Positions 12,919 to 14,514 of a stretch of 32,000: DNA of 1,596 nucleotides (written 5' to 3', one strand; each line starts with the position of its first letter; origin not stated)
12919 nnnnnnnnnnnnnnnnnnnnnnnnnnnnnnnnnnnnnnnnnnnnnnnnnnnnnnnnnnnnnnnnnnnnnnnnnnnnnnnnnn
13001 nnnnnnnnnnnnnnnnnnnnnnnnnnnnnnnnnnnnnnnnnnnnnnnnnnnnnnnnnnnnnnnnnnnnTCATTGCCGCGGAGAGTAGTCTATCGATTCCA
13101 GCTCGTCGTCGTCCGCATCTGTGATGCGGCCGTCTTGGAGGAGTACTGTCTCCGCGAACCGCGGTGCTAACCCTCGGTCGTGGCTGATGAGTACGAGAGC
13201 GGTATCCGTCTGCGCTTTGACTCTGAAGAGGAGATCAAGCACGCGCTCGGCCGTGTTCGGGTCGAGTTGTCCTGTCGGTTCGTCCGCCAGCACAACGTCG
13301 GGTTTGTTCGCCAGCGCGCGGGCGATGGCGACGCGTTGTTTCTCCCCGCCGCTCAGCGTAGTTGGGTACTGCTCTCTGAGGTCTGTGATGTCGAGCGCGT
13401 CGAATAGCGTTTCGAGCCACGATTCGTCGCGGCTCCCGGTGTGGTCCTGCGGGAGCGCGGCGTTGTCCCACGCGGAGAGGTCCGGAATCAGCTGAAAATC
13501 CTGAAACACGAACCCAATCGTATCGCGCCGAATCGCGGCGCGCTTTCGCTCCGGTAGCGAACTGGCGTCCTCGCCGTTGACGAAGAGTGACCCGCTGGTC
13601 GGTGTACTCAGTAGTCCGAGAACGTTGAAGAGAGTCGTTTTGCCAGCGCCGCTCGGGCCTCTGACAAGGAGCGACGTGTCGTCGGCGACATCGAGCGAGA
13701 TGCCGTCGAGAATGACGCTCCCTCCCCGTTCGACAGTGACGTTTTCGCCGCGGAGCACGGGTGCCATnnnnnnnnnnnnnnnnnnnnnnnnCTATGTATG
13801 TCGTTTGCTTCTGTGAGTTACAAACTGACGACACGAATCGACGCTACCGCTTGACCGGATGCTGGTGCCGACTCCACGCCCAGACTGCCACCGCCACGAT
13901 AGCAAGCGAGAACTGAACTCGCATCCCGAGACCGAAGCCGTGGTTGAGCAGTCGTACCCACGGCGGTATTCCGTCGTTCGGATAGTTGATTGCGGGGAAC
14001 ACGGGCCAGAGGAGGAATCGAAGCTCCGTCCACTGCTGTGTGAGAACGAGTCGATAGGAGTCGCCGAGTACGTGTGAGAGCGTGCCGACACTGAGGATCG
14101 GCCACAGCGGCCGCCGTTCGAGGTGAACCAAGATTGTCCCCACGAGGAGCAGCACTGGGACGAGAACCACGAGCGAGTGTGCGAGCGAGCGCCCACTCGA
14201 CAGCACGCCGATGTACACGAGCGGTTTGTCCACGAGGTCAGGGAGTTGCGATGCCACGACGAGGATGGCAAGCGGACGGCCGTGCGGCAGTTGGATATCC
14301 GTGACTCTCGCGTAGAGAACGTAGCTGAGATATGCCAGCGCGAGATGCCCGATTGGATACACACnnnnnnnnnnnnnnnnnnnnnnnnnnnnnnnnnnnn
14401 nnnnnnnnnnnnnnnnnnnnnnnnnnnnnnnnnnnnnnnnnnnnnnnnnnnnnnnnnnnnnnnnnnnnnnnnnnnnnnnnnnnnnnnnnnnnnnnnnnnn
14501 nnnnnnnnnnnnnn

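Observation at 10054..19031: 9-kb operon: two giant paralogous double-FtsX (MacB-like) permeases sharing one ATPase, interleaved with a GT-C-like membrane protein and a DUF457 hydrolase, wedged between csg and the glycosylation genes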

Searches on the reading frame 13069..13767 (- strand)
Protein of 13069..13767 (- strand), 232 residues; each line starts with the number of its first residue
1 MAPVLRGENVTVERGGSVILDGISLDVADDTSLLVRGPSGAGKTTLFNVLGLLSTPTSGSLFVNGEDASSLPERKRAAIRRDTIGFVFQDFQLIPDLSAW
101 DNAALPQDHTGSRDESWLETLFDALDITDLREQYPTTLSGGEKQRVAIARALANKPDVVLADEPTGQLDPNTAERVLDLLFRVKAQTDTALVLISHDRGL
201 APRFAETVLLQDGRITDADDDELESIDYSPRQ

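Call 4: search_protein_families(library=pfam, proteins=[window:13069-13767:-], max_evalue=0.01)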
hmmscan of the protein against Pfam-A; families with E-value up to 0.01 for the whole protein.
window:13069-13767:- (232 aa): 4 families
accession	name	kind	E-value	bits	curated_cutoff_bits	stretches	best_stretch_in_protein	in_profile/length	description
PF00005.33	ABC_tran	-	1.3e-32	113.6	25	1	20-165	1-136/137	ABC transporter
PF13304.12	AAA_21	-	5.2e-08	33.7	27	1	98-197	198-299/304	AAA domain, putative AbiEii toxin, Type IV TA system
PF13191.12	AAA_16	-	0.00077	20.4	32.6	1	31-184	25-124/167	AAA ATPase domain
PF13555.12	AAA_29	-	0.0093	16.1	27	0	25-57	17-49/61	P-loop containing region of AAA domain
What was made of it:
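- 13069..13767 (-): LolD/FtsE/MacB-type ABC ATPase (232 aa), the only one in the cluster. ABC_tran 1.3e-32 (call 4).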

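Call 6: search_protein_families(library=ncbifam, proteins=[window:13069-13767:-], max_evalue=0.01)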
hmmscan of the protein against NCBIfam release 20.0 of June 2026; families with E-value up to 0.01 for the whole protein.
window:13069-13767:- (232 aa): 189 families (the best 25 are shown)
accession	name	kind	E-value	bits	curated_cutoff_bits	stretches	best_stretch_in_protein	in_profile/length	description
TIGR02211.1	LolD_lipo_ex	equivalog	1.9e-53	181.2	307.75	1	18-216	19-220/221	lipoprotein-releasing ABC transporter ATP-binding protein LolD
TIGR02673.1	FtsE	equivalog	5.1e-50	170.1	264.85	1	15-211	13-211/214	cell division ATP-binding protein FtsE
NF007879.0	PRK10584.1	equivalog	5.7e-46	157.1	336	1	18-217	24-226/228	putative ABC transporter ATP-binding protein YbbA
TIGR03608.1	L_ocin_972_ABC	subfamily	1.6e-45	155.1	254.85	1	9-208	3-204/206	putative bacteriocin export ABC transporter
NF008639.0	PRK11629.1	equivalog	2e-44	151.7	360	1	19-217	25-226/234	lipoprotein-releasing ABC transporter ATP-binding protein LolD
NF038007.1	ABC_ATP_DarD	equivalog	4.9e-44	150.4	375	1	19-214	20-217/218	darobactin export ABC transporter ATP-binding protein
TIGR02982.1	heterocyst_DevA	subfamily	1.4e-41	142.5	295.8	1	19-215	20-219/220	ABC exporter ATP-binding subunit, DevA family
NF007826.0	PRK10535.1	equivalog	3.6e-41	141.2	966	1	19-219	23-225/648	macrolide ABC transporter ATP-binding protein/permease MacB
TIGR02314.1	ABC_MetN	equivalog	6.8e-40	137.1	499.7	1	19-216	20-220/343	methionine ABC transporter ATP-binding protein MetN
TIGR01186.1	proV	subfamily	1e-39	136.7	326.6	1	15-216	4-209/363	betaine/proline/choline family ABC transporter ATP-binding protein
TIGR00968.1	3a0106s01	subfamily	4.7e-38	131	342.75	1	8-220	4-214/237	sulfate ABC transporter ATP-binding protein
NF008338.0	PRK11124.1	equivalog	7.9e-38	130.3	369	1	9-221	7-225/242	arginine ABC transporter ATP-binding protein ArtP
TIGR02315.1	ABC_phnC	equivalog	1e-37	129.9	266.1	1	9-215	6-224/243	phosphonate ABC transporter ATP-binding protein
TIGR03005.1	ectoine_ehuA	equivalog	2.5e-37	128.5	345.4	1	10-218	6-228/252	ectoine/hydroxyectoine ABC transporter ATP-binding protein EhuA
NF007027.0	PRK09493.1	equivalog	2.8e-37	128.4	379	1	8-222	5-222/240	glutamine ABC transporter ATP-binding protein GlnQ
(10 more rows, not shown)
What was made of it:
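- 13069..13767 (-): Best NCBIfam matches are LolD, FtsE, YbbA and DevA, all below their equivalog cutoffs (call 6).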

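Call 79: search_protein_families(library=padloc, proteins=[window:13069-13767:-], max_evalue=0.001)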
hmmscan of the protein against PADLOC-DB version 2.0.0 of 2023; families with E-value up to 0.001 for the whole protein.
window:13069-13767:- (232 aa): 5 families
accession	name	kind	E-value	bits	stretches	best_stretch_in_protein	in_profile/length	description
PDLC04135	mad3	-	1.2e-26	92.1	1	130-206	256-332/374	mads_3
PDLC04140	mad8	-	2e-09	35.4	1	13-197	10-233/314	mads_8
PDLC02980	AriA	-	8.8e-07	27.2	0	113-198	213-300/304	-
PDLC02914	ATPase-Toprim_I-B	-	0.00032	18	0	131-196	181-243/443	-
PDLC04164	AriA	-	0.00034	18.3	0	137-188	171-225/253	-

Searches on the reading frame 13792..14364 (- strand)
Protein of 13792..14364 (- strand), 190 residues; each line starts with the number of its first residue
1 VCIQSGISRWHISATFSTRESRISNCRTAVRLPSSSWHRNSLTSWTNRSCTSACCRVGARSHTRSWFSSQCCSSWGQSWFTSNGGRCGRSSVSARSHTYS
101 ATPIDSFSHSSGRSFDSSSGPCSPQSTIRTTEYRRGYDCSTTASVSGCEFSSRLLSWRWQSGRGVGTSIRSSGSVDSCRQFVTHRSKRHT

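Call 4: search_protein_families(library=pfam, proteins=[window:13792-14364:-, window:13844-14362:-], max_evalue=0.01)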
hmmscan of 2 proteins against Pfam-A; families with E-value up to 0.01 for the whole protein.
window:13792-14364:- (190 aa): 0 families

window:13844-14362:- (172 aa): 1 family
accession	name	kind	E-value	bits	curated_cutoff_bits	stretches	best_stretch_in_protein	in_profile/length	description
PF04307.19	YdjM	-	1e-11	45.1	29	1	1-136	1-137/176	YdjM inner membrane protein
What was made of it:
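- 13844..14362 (-): YdjM/DUF457 family small membrane protein (172 aa), a variable accessory gene. PF04307 at 1e-11, 45.1 bits against a cutoff of 29 (call 4).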

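Call 6: search_protein_families(library=ncbifam, proteins=[window:13844-14362:-], max_evalue=0.01)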
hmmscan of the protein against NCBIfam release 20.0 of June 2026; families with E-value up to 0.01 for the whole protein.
window:13844-14362:- (172 aa): 0 families

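Call 79: search_protein_families(library=padloc, proteins=[window:13844-14362:-], max_evalue=0.001)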
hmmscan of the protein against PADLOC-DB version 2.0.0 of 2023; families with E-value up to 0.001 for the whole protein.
window:13844-14362:- (172 aa): 0 families
